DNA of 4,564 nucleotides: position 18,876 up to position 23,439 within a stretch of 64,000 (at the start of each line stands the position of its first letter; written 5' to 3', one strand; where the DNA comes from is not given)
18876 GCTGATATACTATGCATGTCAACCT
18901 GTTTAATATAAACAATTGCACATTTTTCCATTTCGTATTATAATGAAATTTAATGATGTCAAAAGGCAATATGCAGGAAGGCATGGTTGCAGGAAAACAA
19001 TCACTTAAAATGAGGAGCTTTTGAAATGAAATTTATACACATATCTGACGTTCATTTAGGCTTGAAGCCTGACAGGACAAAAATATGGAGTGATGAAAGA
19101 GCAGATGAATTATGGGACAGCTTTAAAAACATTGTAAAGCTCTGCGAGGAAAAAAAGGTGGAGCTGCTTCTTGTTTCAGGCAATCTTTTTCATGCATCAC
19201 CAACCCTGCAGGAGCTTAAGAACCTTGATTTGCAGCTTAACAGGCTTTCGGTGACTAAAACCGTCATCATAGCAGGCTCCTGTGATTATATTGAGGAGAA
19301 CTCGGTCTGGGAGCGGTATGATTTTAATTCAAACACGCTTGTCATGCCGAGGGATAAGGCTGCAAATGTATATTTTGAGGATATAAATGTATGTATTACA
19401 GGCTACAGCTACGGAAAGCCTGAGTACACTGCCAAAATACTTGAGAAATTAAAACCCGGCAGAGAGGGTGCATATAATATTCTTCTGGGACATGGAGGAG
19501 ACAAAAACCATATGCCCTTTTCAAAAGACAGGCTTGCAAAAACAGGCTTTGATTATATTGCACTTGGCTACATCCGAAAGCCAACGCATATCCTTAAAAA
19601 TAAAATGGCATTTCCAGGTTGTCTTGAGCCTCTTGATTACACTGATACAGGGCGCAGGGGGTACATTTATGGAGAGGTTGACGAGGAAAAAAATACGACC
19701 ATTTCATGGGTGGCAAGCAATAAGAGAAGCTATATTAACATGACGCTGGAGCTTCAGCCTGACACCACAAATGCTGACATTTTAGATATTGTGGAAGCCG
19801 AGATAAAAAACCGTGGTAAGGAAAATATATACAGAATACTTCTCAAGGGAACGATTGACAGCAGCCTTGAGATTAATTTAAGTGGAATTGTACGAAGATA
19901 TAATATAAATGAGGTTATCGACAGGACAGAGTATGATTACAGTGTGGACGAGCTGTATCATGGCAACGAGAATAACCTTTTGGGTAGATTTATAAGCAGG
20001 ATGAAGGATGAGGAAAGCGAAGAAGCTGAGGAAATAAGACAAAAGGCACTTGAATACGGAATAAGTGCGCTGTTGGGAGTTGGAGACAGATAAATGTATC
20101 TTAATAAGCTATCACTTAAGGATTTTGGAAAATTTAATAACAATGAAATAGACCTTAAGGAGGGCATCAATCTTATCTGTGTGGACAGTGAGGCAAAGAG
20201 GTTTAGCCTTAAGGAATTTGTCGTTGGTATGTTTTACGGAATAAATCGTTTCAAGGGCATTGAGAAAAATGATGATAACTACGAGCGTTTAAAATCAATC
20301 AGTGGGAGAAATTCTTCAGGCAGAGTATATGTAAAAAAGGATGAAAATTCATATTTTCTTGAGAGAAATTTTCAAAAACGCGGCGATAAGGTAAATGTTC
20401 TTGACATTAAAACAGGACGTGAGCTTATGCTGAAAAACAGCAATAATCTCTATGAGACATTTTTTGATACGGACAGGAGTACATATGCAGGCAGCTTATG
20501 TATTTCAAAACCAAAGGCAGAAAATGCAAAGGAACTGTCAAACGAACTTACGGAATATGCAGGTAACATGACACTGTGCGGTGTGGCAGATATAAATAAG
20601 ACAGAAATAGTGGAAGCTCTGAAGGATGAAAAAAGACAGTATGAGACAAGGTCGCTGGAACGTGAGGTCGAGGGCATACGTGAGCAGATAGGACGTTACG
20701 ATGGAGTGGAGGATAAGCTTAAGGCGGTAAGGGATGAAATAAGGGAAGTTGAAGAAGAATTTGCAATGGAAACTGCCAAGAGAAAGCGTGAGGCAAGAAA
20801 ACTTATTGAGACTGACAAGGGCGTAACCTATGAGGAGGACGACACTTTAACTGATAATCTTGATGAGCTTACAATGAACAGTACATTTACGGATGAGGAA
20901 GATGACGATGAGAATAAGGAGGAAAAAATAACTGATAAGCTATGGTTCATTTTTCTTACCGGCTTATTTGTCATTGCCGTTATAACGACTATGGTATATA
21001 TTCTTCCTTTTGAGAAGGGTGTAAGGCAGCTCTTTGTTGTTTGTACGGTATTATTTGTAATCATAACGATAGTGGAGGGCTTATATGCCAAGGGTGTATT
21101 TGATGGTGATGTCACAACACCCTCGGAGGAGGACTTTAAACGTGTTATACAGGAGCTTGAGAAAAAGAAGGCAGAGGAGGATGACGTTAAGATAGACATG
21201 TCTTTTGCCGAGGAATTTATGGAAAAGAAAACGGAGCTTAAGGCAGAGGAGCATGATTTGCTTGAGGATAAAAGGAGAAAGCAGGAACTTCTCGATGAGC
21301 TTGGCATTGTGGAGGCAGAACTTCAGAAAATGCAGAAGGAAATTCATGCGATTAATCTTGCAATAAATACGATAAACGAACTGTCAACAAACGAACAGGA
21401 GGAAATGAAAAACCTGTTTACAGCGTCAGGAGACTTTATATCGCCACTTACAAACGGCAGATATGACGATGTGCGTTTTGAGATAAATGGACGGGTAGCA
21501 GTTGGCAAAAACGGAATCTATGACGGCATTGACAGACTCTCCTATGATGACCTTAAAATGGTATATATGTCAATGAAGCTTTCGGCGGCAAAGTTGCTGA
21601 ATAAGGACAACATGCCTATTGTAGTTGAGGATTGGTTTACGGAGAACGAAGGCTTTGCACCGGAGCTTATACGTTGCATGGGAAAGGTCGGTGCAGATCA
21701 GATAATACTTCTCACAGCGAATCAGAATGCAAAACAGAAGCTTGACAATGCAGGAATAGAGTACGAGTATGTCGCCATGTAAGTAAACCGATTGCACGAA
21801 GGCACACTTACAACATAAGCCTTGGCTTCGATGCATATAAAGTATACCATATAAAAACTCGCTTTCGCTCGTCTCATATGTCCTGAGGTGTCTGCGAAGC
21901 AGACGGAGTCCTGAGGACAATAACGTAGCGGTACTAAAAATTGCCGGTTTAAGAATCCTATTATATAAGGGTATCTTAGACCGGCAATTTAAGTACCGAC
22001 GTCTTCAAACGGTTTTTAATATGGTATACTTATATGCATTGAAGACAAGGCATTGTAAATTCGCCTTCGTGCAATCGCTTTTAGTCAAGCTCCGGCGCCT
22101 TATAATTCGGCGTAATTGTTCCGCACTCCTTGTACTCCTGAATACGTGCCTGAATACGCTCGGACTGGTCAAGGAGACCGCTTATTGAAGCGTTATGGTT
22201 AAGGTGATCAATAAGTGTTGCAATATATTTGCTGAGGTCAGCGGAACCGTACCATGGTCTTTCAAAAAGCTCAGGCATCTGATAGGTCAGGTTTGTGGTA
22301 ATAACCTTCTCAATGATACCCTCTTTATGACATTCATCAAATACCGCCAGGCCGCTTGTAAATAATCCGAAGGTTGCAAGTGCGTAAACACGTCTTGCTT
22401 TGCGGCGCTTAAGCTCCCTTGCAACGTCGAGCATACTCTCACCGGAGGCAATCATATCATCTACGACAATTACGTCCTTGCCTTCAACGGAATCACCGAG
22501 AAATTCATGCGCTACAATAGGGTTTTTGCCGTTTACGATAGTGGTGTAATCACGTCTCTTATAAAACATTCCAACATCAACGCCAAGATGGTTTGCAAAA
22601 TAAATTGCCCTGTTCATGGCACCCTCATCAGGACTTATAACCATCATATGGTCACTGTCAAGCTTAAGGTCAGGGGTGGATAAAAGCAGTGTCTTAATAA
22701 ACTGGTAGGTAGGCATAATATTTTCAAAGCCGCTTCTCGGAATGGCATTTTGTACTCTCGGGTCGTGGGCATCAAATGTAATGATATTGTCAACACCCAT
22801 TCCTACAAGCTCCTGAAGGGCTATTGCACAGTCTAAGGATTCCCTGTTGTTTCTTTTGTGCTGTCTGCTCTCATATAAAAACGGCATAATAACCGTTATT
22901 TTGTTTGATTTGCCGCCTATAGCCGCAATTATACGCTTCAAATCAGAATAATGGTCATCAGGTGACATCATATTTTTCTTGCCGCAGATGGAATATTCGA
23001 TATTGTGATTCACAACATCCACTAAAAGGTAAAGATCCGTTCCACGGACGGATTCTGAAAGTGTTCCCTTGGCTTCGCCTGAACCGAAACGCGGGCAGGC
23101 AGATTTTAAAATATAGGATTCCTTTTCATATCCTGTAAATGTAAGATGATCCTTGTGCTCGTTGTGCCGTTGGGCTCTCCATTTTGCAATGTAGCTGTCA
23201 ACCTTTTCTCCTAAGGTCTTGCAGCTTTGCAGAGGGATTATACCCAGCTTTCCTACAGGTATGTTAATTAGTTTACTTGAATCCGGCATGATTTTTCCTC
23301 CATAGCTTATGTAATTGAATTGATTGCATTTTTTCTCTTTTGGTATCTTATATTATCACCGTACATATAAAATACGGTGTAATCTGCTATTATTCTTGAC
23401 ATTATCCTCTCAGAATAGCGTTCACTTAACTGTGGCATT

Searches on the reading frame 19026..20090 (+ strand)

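Call 68: search_protein_families(library=pfam, proteins=[window:19026-20090:+], max_evalue=0.001)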
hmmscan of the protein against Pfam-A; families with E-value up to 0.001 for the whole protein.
window:19026-20090:+ (355 aa): 1 family
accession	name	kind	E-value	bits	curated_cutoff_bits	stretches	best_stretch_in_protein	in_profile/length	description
PF00149.33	Metallophos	-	6.1e-08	33.8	21.5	1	1-170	1-171/191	Calcineurin-like phosphoesterase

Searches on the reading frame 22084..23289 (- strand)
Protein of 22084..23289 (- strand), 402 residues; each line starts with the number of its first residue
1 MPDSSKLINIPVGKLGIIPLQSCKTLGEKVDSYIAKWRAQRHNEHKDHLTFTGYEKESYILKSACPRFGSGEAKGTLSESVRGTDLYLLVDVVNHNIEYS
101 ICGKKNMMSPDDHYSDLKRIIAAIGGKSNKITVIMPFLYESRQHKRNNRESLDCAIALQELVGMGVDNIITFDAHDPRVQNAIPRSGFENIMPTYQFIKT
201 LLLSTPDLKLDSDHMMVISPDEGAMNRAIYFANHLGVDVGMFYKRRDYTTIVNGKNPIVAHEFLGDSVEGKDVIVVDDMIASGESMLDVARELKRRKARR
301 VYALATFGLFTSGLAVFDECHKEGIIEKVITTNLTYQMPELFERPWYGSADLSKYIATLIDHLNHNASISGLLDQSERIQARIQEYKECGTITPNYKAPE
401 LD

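Call 68: search_protein_families(library=pfam, proteins=[window:22084-23289:-], max_evalue=0.001)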
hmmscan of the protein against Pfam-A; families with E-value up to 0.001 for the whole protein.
window:22084-23289:- (402 aa): 3 families
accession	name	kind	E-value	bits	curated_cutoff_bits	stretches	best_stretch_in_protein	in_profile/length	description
PF13793.12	Pribosyltran_N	-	1.8e-16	60.5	25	1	17-165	3-117/117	N-terminal domain of ribose phosphate pyrophosphokinase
PF00156.33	Pribosyltran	-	3.4e-11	43.1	26.3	1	214-302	30-119/158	Phosphoribosyl transferase domain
PF14572.12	Pribosyl_synth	-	5.7e-11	43.1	27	1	263-372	77-182/184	Phosphoribosyl synthetase-associated domain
